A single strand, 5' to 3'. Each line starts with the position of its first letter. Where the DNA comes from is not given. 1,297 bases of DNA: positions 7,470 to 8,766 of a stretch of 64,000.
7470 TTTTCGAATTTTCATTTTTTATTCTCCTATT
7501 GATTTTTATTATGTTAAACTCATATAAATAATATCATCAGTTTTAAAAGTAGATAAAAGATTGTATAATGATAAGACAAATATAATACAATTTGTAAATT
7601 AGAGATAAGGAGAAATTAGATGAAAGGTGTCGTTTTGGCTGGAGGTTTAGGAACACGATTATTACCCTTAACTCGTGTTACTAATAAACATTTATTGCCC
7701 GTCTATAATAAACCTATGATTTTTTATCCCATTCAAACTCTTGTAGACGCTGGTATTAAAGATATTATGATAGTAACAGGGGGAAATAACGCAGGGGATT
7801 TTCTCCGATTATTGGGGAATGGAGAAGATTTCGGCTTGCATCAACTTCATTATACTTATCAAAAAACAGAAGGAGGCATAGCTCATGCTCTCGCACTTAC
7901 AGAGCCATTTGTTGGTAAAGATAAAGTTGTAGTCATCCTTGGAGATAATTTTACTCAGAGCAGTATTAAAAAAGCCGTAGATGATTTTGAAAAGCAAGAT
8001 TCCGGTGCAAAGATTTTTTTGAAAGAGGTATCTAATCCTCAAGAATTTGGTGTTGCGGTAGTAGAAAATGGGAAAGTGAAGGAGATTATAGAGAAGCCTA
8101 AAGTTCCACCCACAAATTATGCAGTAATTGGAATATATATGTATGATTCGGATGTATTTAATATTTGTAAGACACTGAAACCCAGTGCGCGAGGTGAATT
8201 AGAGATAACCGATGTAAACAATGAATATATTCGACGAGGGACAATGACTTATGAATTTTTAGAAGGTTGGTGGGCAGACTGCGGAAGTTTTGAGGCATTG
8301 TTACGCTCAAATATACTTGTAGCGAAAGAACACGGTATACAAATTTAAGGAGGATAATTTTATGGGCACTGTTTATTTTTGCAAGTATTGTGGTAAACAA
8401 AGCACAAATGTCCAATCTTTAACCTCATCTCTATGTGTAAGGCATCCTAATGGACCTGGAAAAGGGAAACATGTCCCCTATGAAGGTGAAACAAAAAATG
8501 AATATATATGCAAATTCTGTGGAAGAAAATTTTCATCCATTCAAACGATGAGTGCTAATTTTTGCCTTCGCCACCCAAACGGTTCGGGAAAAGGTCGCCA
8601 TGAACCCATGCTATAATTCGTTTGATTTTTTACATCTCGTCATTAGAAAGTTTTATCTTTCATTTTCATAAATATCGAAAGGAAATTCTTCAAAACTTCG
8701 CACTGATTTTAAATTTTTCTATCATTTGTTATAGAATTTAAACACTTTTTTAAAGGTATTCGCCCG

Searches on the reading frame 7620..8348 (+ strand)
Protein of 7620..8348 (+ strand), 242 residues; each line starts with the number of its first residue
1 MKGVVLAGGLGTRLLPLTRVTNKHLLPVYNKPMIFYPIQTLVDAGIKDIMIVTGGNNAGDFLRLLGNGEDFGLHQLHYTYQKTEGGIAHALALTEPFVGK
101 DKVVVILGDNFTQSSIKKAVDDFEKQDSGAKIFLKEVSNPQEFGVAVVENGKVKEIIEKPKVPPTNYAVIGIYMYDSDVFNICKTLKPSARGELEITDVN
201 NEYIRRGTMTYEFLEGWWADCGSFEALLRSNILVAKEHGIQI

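Call 9: find_encoding_contigs(protein=window:7620-8348:+, flank=3000, max_places=6)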
Protein window:7620-8348:+ (242 aa): 17 contigs read that carry it; 6 places shown.
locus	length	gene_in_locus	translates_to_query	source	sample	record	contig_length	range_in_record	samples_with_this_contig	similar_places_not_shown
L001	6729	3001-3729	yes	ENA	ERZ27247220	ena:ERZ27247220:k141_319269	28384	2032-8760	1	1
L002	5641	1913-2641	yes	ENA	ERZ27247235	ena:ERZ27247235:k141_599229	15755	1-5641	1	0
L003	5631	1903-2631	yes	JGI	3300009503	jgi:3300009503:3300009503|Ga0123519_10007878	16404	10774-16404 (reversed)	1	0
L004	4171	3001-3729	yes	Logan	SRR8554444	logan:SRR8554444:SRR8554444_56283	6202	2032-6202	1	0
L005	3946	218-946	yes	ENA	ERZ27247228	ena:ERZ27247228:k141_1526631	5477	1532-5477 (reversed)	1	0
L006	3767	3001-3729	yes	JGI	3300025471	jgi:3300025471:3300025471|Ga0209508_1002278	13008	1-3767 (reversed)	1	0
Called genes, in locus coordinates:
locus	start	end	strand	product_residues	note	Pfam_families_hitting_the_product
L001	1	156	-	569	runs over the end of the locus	PF16949:ABC_tran_2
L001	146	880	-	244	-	PF00005:ABC_tran, PF13166:AAA_13 (faint), PF13304:AAA_21 (weak)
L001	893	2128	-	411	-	PF14520:HHH_5 (faint), PF02481:DNA_processg_A, PF17782:WHD_DprA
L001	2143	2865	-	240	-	PF06439:3keto-disac_hyd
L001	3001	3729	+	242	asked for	PF00483:NTP_transferase, PF12804:NTP_transf_3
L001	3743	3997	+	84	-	-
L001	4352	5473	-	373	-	-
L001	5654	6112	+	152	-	PF02623:FliW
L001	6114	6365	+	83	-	PF02599:CsrA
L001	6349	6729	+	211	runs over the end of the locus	PF26154:DUF8042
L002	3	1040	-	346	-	?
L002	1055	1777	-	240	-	PF06439:3keto-disac_hyd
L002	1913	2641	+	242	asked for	PF00483:NTP_transferase, PF12804:NTP_transf_3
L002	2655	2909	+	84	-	-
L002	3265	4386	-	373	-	-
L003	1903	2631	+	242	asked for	PF00483:NTP_transferase, PF12804:NTP_transf_3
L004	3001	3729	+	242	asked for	PF00483:NTP_transferase, PF12804:NTP_transf_3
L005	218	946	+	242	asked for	PF00483:NTP_transferase, PF12804:NTP_transf_3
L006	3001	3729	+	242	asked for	PF00483:NTP_transferase, PF12804:NTP_transf_3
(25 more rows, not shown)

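Call 14: search_protein_families(library=ncbifam, proteins=[window:7620-8348:+])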
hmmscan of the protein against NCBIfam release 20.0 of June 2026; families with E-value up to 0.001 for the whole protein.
window:7620-8348:+ (242 aa): 35 families (the best 25 are shown)
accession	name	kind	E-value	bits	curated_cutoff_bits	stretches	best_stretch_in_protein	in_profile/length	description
TIGR01208.1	rmlA_long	equivalog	1.3e-75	254.6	320.25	1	2-236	1-236/353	glucose-1-phosphate thymidylyltransferase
TIGR01207.1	rmlA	equivalog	3.8e-69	233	360.65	1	2-234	1-236/286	glucose-1-phosphate thymidylyltransferase RfbA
NF012024.0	PRK15480.1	equivalog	1.7e-59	201.3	588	1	2-235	5-241/292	glucose-1-phosphate thymidylyltransferase RfbA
TIGR03992.1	Arch_glmU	subfamily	3.3e-49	167.8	292.1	1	1-231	1-224/393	bifunctional sugar-1-phosphate nucleotidylyltransferase/acetyltransferase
NF041313.1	UDPGP_AglF_Halo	equivalog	7.5e-41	140.1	400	1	1-223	1-223/234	UTP--glucose-1-phosphate uridylyltransferase AglF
TIGR01099.1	galU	equivalog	6.6e-36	124.2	326.8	2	75-228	95-259/261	UTP--glucose-1-phosphate uridylyltransferase GalU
NF041173.1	Sug_nt_acttase_Thmprot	equivalog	1.4e-33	116.5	600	1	1-231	1-224/405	bifunctional sugar-1-phosphate nucleotidylyltransferase/acetyltransferase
NF052502.1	man1P_GTase_Rv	exception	7.5e-27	94.1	440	1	2-229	2-225/352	mannose-1-phosphate guanylyltransferase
NF045761.1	NAMPUrTaseMurU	equivalog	2.5e-23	83.1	250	1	1-228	1-221/226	N-acetylmuramate alpha-1-phosphate uridylyltransferase MurU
NF009928.0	PRK13389.1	equivalog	6.1e-21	74.9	548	2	83-223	111-268/302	UTP--glucose-1-phosphate uridylyltransferase GalU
NF007516.0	PRK10122.1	equivalog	7.2e-18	64.8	534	2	2-55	5-58/297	UTP--glucose-1-phosphate uridylyltransferase GalF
TIGR01105.1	galF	equivalog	5.4e-16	58.6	659.2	1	2-55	5-58/297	GalU regulator GalF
TIGR02091.1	glgC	equivalog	2.2e-14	53.3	424.9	1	3-236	3-261/364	glucose-1-phosphate adenylyltransferase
NF010934.1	PRK14354.1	equivalog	3.6e-14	52.1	450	1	3-201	2-200/447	bifunctional UDP-N-acetylglucosamine diphosphorylase/glucosamine-1-phosphate N-acetyltransferase GlmU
TIGR01173.1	glmU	equivalog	4.6e-14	52.1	366.85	1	3-203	3-202/452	bifunctional UDP-N-acetylglucosamine diphosphorylase/glucosamine-1-phosphate N-acetyltransferase GlmU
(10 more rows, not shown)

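Call 22: find_homologous_proteins(query=window:7620-8348:+, max_evalue=1e-40)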
Query window:7620-8348:+ (242 aa): 8000 proteins with E <= 1e-40 among 8000 candidates; the best 120 are listed.
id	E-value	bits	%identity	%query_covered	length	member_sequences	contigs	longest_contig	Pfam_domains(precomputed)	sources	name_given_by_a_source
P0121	6.4e-159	545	100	100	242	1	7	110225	PF00483.30,PF12804.14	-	-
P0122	2.8e-155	533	98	100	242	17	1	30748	PF00483.30,PF12804.14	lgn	-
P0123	5.2e-154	529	96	100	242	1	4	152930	PF00483.30,PF12804.14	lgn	-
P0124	1.1e-151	521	95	100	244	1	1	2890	PF00483.30,PF12804.14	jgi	-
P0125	1.2e-151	521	95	100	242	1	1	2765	PF00483.30,PF12804.14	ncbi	-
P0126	7.1e-149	512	95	100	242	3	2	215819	PF00483.30,PF12804.14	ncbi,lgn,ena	-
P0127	1.2e-145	501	92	100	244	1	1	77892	PF00483.30,PF12804.14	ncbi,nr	ncbi:MAG: sugar phosphate nucleotidyltransferase [Candidatus Hydrogenedentes bacterium]|nr:sugar pho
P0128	8.0e-143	492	90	100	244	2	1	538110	PF00483.30,PF12804.14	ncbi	-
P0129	8.2e-143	492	90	100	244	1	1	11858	PF00483.30,PF12804.14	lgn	-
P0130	1.7e-134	465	83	100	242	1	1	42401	PF00483.30,PF12804.14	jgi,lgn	-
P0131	1.3e-132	459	83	100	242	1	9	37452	PF00483.30,PF12804.14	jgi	jgi:glucose-1-phosphate thymidylyltransferase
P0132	3.6e-132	457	83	100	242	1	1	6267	PF00483.30,PF12804.14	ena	-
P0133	3.8e-132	457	83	100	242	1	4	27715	PF00483.30,PF12804.14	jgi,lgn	jgi:glucose-1-phosphate thymidylyltransferase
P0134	9.1e-132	456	83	100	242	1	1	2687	PF00483.30,PF12804.14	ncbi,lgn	-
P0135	3.8e-131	454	83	100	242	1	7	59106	PF00483.30,PF12804.14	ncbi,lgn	-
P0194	1.1e-124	433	79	100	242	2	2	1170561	PF00483.30,PF12804.14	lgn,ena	-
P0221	2.5e-122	425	77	100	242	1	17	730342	PF00483.30,PF12804.14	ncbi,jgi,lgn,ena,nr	ncbi:MAG TPA: sugar phosphate nucleotidyltransferase [Candidatus Hydrogenedentes bacterium]|nr:sugar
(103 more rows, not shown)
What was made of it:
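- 7620..8348 (+): Upstream neighbour: RmlA-like sugar-phosphate nucleotidyltransferase, used as the synteny anchor. NCBIfam/Pfam (calls 9, 14); homologue series (call 22)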

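Call 23: find_encoding_contigs(protein=P0126, flank=10000, max_places=2)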
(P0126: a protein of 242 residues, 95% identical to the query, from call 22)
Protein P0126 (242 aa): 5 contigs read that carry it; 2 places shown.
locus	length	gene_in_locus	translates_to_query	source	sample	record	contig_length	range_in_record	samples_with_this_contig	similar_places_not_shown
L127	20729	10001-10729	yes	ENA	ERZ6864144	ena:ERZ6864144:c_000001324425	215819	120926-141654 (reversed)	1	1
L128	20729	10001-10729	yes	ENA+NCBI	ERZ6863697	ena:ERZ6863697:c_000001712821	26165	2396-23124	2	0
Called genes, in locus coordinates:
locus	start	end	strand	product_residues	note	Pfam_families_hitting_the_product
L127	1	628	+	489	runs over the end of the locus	PF13230:GATase_4 (faint), PF13522:GATase_6, PF13537:GATase_7, PF00156:Pribosyltran (faint)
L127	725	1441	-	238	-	-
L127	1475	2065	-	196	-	-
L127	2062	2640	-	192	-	PF07638:Sigma70_ECF, PF12645:HTH_16 (weak), PF04542:Sigma70_r2, PF08281:Sigma70_r4_2, PF04545:Sigma70_r4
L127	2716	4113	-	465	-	PF01406:tRNA-synt_1e, PF09334:tRNA-synt_1g (weak), PF09190:DALR_2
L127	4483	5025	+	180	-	-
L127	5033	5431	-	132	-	PF01894:YjbQ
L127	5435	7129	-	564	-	PF16949:ABC_tran_2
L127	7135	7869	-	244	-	PF00005:ABC_tran, PF13304:AAA_21 (weak)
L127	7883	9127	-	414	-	PF14520:HHH_5 (faint), PF02481:DNA_processg_A, PF17782:WHD_DprA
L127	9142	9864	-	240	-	PF06439:3keto-disac_hyd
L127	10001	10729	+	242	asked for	PF00483:NTP_transferase, PF12804:NTP_transf_3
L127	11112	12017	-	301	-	PF14338:Mrr_N (weak)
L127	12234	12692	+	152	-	PF02623:FliW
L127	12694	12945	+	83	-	PF02599:CsrA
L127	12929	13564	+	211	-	PF26154:DUF8042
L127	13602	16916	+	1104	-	PF13524:Glyco_trans_1_2 (weak), PF13524:Glyco_trans_1_2, PF07021:MetW, PF08241:Methyltransf_11, PF08242:Methyltransf_12, PF13489:Methyltransf_23, PF13649:Methyltransf_25, PF13847:Methyltransf_31, +5 more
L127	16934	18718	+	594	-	PF13524:Glyco_trans_1_2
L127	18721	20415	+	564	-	PF01075:Glyco_transf_9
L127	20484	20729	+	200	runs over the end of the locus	PF00881:Nitroreductase, PF14512:TM1586_NiRdase (weak)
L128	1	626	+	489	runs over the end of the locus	PF13230:GATase_4 (faint), PF13522:GATase_6, PF13537:GATase_7, PF00156:Pribosyltran (faint)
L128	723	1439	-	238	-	-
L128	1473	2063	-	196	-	-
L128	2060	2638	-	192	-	PF07638:Sigma70_ECF, PF12645:HTH_16 (weak), PF04542:Sigma70_r2, PF08281:Sigma70_r4_2, PF04545:Sigma70_r4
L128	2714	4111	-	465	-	PF01406:tRNA-synt_1e, PF09334:tRNA-synt_1g (weak), PF09190:DALR_2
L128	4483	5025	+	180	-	-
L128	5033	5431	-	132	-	PF01894:YjbQ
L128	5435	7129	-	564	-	PF16949:ABC_tran_2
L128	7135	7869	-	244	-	PF00005:ABC_tran, PF13304:AAA_21 (weak)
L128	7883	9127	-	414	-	PF02481:DNA_processg_A, PF17782:WHD_DprA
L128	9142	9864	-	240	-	PF06439:3keto-disac_hyd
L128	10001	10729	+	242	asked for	PF00483:NTP_transferase, PF12804:NTP_transf_3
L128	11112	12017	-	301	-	PF14338:Mrr_N (weak)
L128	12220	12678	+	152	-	PF02623:FliW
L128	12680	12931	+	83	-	PF02599:CsrA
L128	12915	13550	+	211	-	PF26154:DUF8042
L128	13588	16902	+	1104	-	PF13524:Glyco_trans_1_2 (weak), PF13524:Glyco_trans_1_2, PF07021:MetW, PF08241:Methyltransf_11, PF08242:Methyltransf_12, PF13489:Methyltransf_23, PF13649:Methyltransf_25, PF13847:Methyltransf_31, +4 more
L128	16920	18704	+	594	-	PF13524:Glyco_trans_1_2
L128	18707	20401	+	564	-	PF01075:Glyco_transf_9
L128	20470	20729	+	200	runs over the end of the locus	PF00881:Nitroreductase, PF14512:TM1586_NiRdase (weak)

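Call 24: find_encoding_contigs(protein=P0128, flank=10000, max_places=2)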
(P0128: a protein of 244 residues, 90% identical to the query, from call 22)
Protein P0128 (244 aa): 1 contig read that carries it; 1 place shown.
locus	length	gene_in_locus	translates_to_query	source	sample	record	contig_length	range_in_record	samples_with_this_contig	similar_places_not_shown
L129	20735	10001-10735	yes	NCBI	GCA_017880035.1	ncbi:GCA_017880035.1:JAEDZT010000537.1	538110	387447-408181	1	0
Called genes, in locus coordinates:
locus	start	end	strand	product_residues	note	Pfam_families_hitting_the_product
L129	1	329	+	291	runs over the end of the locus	PF01259:SAICAR_synt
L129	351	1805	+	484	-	PF13230:GATase_4 (faint), PF13522:GATase_6, PF13537:GATase_7, PF00156:Pribosyltran (weak)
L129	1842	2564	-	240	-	-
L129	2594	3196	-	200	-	PF03872:RseA_N (weak)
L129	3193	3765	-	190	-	PF04542:Sigma70_r2, PF08281:Sigma70_r4_2, PF04545:Sigma70_r4 (weak)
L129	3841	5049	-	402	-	PF01406:tRNA-synt_1e, PF00133:tRNA-synt_1 (weak), PF09190:DALR_2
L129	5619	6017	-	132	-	PF01894:YjbQ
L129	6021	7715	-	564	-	PF16949:ABC_tran_2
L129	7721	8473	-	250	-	PF00005:ABC_tran, PF13304:AAA_21 (weak)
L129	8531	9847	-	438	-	PF02481:DNA_processg_A, PF17782:WHD_DprA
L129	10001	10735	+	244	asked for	PF00483:NTP_transferase, PF12804:NTP_transf_3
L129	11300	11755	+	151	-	PF02623:FliW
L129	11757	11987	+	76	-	PF02599:CsrA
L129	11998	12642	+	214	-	PF27299:TP0873_N, PF26154:DUF8042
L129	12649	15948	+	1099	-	PF13524:Glyco_trans_1_2, PF13692:Glyco_trans_1_4, PF00534:Glycos_transf_1, PF13524:Glyco_trans_1_2, PF07021:MetW, PF13489:Methyltransf_23, PF13847:Methyltransf_31, PF08241:Methyltransf_11, +4 more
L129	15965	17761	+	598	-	PF13524:Glyco_trans_1_2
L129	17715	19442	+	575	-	PF01075:Glyco_transf_9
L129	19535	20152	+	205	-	PF00881:Nitroreductase, PF14512:TM1586_NiRdase (weak)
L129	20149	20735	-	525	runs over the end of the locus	PF13372:Alginate_exp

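Call 25: find_encoding_contigs(protein=P0127, flank=10000, max_places=2)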
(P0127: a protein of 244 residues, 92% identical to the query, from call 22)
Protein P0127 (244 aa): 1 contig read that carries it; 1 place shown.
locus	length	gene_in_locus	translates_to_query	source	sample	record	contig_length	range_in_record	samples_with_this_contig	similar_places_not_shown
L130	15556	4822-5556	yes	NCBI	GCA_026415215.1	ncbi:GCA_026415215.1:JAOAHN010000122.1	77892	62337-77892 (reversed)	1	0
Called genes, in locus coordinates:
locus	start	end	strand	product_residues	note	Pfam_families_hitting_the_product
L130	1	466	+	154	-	?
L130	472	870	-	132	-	PF01894:YjbQ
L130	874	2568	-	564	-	PF16949:ABC_tran_2, PF09847:12TM_1 (weak)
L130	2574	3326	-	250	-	PF00005:ABC_tran, PF13304:AAA_21 (weak)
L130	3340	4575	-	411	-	PF02481:DNA_processg_A, PF17782:WHD_DprA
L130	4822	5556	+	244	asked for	PF00483:NTP_transferase, PF12804:NTP_transf_3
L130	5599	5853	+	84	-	PF00096:zf-C2H2 (faint)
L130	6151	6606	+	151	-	PF02623:FliW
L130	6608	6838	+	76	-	PF02599:CsrA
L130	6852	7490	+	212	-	PF27299:TP0873_N (weak), PF26154:DUF8042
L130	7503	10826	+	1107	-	PF00534:Glycos_transf_1, PF13524:Glyco_trans_1_2, PF00534:Glycos_transf_1, PF13524:Glyco_trans_1_2, PF08241:Methyltransf_11, PF08242:Methyltransf_12, PF13489:Methyltransf_23, PF13649:Methyltransf_25, +6 more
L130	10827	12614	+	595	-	PF13524:Glyco_trans_1_2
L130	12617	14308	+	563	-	PF01075:Glyco_transf_9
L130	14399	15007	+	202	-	PF00881:Nitroreductase, PF14512:TM1586_NiRdase (faint)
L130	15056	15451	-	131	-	-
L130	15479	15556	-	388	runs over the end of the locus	PF01839:FG-GAP (faint), PF13517:FG-GAP_3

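Call 27: find_encoding_contigs(protein=P0135, flank=10000, max_places=1)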
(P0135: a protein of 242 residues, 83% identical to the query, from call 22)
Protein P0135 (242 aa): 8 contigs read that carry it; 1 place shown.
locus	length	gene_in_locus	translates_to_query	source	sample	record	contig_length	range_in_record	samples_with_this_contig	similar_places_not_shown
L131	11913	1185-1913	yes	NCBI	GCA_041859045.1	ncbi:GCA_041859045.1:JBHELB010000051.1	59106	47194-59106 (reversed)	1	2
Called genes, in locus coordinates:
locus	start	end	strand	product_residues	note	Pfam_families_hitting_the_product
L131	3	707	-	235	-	?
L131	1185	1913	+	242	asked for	PF00483:NTP_transferase, PF12804:NTP_transf_3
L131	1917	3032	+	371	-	PF04055:Radical_SAM, PF13186:SPASM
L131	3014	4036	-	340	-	-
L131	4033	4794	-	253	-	PF12679:ABC2_membrane_2, PF12730:ABC2_membrane_4 (weak), PF10920:DUF2705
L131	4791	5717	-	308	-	PF00005:ABC_tran, PF13304:AAA_21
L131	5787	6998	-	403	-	PF00989:PAS, PF08448:PAS_4, PF13188:PAS_8, PF13426:PAS_9, PF00512:HisKA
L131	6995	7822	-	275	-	PF00590:TP_methylase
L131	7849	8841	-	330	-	PF00303:Thymidylat_synt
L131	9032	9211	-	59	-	-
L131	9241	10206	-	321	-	PF01145:Band_7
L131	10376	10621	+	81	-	-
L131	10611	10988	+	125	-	PF01850:PIN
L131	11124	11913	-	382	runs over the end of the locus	PF00108:Thiolase_N, PF00109:ketoacyl-synt (weak), PF02803:Thiolase_C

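Call 28: find_encoding_contigs(protein=P0194, flank=10000, max_places=1)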
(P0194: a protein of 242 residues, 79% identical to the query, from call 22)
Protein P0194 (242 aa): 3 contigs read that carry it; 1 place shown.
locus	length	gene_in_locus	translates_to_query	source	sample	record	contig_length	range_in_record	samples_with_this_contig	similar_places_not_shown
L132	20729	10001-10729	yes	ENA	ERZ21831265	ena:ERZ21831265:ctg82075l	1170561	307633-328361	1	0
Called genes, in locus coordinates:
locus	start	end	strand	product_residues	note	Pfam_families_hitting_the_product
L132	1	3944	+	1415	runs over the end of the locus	PF13385:Laminin_G_3, PF02210:Laminin_G_2 (weak), PF18582:HZS_alpha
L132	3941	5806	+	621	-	-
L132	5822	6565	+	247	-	PF00657:Lipase_GDSL, PF13472:Lipase_GDSL_2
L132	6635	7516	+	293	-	-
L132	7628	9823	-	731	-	-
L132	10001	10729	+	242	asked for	PF00483:NTP_transferase, PF12804:NTP_transf_3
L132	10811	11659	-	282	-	PF02585:PIG-L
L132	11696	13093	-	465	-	-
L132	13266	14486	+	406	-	PF01244:Peptidase_M19, PF04909:Amidohydro_2 (weak)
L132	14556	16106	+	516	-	PF00308:Bac_DnaA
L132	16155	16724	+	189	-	PF12917:YfbR-like, PF13023:HD_3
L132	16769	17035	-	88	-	PF01257:2Fe-2S_thioredx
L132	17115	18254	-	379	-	PF01208:URO-D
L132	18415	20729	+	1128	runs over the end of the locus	PF13570:Beta-prop_ACSF4 (faint), PF25292:Beta-prop_CGLA (faint), PF01839:FG-GAP (faint), PF13517:FG-GAP_3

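Call 29: find_encoding_contigs(protein=P0221, flank=10000, max_places=1)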
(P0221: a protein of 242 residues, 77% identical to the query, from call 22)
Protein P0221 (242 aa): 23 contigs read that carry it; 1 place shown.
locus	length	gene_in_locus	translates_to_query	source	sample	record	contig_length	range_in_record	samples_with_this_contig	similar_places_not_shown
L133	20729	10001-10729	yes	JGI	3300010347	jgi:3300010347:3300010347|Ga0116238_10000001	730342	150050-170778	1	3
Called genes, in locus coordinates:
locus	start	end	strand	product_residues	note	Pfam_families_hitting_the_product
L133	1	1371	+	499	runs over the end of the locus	PF13537:GATase_7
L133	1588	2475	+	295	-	PF00291:PALP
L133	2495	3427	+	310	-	PF00795:CN_hydrolase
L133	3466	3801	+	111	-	PF01985:CRS1_YhbY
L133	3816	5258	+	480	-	-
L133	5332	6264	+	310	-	PF02401:LYTB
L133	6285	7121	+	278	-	-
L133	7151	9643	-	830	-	PF02838:Glyco_hydro_20b (weak), PF03648:Glyco_hydro_67N (weak), PF16126:DUF4838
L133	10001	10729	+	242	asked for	PF00483:NTP_transferase, PF12804:NTP_transf_3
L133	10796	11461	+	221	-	PF00834:Ribul_P_3_epim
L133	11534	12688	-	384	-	PF00083:Sugar_tr (weak), PF07690:MFS_1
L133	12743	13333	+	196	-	-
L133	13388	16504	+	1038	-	PF13385:Laminin_G_3 (weak), PF07944:Beta-AFase-like_GH127_cat, PF20736:Glyco_hydro127M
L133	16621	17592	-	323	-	PF10974:DUF2804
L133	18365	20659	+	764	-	PF01546:Peptidase_M20, PF04389:Peptidase_M28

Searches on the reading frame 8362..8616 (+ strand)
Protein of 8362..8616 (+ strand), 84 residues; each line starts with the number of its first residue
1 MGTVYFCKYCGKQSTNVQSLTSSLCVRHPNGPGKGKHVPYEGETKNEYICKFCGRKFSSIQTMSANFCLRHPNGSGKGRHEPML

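Call 14: search_protein_families(library=ncbifam, proteins=[window:8362-8616:+])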
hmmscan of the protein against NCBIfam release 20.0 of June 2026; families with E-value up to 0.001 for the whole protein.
window:8362-8616:+ (84 aa): 1 family
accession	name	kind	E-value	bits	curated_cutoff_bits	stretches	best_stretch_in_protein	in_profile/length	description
TIGR02605.1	CxxC_CxxC_SSSS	subfamily_domain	1.2e-05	25.3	31.3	0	47-66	5-24/52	FmdB family zinc ribbon protein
